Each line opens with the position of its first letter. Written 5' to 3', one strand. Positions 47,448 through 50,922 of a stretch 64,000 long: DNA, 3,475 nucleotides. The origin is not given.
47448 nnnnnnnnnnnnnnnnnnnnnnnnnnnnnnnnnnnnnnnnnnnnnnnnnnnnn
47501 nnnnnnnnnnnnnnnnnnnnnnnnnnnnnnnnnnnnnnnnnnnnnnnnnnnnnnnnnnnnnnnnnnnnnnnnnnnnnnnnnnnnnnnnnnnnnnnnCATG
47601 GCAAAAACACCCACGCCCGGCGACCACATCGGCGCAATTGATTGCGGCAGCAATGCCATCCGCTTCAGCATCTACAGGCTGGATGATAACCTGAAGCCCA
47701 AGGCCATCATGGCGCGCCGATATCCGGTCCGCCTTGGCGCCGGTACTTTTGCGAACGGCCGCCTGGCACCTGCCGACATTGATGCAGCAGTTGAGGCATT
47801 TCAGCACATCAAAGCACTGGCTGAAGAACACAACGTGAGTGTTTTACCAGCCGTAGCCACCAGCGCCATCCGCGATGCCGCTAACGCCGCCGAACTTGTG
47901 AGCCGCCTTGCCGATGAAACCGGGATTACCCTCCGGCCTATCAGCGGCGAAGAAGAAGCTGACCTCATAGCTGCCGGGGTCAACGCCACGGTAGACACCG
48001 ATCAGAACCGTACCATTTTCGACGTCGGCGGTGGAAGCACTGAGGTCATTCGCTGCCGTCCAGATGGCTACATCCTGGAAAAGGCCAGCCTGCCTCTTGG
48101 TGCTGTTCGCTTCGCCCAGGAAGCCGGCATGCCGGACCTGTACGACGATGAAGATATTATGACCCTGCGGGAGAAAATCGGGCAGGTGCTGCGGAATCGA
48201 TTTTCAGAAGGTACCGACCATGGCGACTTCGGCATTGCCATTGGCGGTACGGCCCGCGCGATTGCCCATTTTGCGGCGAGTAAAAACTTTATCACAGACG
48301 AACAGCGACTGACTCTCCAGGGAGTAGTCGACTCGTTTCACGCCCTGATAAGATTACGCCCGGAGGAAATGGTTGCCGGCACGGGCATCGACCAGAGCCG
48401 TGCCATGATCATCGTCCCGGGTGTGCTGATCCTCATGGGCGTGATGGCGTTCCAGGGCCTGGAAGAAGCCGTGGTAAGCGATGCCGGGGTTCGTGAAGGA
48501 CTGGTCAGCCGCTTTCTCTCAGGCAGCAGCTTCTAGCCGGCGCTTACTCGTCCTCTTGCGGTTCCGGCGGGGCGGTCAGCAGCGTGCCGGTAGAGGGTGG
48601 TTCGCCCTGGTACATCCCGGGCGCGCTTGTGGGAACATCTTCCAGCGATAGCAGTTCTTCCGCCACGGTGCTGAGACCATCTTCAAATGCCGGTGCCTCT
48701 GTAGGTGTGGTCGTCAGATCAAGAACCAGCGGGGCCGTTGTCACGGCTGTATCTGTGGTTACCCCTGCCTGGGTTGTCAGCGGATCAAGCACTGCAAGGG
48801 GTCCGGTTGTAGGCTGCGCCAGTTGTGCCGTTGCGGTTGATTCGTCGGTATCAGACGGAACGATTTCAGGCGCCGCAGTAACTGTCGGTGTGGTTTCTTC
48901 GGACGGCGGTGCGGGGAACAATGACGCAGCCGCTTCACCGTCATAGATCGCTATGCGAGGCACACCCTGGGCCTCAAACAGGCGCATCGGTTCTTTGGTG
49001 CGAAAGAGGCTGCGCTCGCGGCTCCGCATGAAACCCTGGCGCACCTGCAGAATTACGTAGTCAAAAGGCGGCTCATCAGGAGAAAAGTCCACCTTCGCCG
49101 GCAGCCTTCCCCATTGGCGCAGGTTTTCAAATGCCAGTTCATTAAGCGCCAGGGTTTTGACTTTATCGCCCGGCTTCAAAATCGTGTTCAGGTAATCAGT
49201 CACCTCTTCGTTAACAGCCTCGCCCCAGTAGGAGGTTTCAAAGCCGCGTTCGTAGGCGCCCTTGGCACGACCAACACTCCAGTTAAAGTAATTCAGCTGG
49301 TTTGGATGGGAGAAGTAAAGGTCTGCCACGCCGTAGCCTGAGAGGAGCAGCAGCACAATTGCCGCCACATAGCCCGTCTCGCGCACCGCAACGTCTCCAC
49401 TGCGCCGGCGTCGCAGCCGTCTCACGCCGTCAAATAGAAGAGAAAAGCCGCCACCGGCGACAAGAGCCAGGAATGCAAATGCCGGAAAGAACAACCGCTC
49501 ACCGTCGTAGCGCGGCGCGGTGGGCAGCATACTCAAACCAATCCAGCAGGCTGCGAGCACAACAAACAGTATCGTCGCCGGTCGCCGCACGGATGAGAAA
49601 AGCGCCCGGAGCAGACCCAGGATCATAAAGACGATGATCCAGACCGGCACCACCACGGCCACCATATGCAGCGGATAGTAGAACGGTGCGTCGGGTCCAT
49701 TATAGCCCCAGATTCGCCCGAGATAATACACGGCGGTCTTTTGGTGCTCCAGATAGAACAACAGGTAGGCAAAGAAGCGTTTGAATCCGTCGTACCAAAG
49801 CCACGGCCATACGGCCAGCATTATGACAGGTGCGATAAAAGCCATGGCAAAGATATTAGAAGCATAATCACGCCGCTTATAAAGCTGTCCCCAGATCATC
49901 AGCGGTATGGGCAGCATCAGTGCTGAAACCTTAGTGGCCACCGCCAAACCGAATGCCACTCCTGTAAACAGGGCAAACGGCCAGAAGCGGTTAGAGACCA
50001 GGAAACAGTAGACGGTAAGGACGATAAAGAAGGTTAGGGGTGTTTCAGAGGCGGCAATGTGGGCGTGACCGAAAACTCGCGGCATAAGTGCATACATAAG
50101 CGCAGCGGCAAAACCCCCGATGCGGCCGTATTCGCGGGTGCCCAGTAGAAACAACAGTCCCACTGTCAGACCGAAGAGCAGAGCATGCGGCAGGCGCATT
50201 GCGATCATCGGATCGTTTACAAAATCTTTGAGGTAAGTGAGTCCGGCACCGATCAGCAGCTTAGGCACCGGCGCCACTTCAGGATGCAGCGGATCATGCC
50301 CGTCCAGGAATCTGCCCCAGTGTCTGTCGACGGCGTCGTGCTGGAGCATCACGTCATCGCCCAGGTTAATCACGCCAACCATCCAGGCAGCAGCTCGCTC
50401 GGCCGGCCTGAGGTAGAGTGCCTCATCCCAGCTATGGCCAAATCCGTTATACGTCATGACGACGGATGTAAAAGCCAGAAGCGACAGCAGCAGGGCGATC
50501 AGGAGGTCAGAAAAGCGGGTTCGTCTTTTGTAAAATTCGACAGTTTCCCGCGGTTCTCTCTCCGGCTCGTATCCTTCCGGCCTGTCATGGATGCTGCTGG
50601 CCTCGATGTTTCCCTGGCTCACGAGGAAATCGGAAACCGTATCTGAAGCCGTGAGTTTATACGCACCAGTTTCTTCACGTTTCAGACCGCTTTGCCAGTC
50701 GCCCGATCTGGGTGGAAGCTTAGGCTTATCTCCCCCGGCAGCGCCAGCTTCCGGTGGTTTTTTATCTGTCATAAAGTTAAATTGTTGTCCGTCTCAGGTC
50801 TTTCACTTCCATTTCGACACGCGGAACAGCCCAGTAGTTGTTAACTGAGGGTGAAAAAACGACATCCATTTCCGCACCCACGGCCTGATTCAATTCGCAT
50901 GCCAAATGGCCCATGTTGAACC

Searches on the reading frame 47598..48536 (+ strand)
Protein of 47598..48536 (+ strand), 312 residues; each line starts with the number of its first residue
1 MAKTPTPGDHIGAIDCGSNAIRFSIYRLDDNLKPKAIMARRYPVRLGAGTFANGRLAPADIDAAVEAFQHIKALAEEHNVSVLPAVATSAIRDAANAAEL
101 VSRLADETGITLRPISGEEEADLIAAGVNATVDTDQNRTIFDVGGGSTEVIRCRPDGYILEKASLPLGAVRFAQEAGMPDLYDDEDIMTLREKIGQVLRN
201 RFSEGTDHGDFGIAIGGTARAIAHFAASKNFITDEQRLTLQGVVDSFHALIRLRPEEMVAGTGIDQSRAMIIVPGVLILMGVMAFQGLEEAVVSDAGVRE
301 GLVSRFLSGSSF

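Call 14: search_protein_families(library=pfam, proteins=[window:47598-48536:+])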
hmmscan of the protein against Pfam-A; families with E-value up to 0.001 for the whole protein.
window:47598-48536:+ (312 aa): 1 family
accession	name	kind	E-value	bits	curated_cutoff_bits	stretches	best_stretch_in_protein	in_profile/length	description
PF02541.22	Ppx-GppA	-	2.4e-43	149.1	27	1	25-305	2-280/285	Ppx/GppA phosphatase family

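Call 17: search_protein_families(library=ncbifam, proteins=[window:47598-48536:+])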
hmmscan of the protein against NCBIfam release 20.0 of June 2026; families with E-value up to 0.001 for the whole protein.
window:47598-48536:+ (312 aa): 3 families
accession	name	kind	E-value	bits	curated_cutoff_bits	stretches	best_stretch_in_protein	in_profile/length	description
TIGR03706.1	exo_poly_only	exception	1.6e-61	208.2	307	1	10-306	1-298/300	exopolyphosphatase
NF008108.0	PRK10854.1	equivalog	4e-21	74.8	864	1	5-303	8-302/513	exopolyphosphatase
NF008260.0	PRK11031.1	equivalog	3.9e-19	69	624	1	12-307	9-300/496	guanosine-5'-triphosphate,3'-diphosphate diphosphatase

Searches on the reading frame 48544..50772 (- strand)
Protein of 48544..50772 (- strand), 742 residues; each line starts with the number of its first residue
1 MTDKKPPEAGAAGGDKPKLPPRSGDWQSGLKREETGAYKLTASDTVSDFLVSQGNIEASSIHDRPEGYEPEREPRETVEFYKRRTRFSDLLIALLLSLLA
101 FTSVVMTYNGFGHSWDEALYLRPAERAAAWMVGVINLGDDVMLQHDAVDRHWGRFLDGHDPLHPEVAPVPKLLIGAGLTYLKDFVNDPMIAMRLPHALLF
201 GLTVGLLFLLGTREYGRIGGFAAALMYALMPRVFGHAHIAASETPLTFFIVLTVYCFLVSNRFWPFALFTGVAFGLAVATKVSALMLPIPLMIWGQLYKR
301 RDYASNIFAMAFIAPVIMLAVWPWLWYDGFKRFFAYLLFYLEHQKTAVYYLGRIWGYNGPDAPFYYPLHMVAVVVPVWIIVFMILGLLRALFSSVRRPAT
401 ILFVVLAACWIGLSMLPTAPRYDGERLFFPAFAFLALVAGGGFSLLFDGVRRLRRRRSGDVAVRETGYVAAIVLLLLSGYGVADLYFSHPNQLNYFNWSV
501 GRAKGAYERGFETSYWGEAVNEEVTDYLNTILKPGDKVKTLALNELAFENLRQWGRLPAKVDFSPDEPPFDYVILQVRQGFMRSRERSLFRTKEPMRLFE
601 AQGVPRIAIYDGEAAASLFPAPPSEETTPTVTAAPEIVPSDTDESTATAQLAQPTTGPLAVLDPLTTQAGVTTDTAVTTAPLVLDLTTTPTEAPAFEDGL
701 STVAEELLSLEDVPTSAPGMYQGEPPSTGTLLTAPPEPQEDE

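Call 14: search_protein_families(library=pfam, proteins=[window:48544-50772:-])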
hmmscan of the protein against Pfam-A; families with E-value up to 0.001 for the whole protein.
window:48544-50772:- (742 aa): 2 families
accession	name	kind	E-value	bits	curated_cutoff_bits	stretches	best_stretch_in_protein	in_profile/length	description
PF13231.12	PMT_2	-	8.8e-11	42.7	26.1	1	185-327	17-160/160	Dolichyl-phosphate-mannose-protein mannosyltransferase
PF02366.24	PMT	-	3.8e-09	36.9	22.7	1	186-330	79-236/245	Dolichyl-phosphate-mannose-protein mannosyltransferase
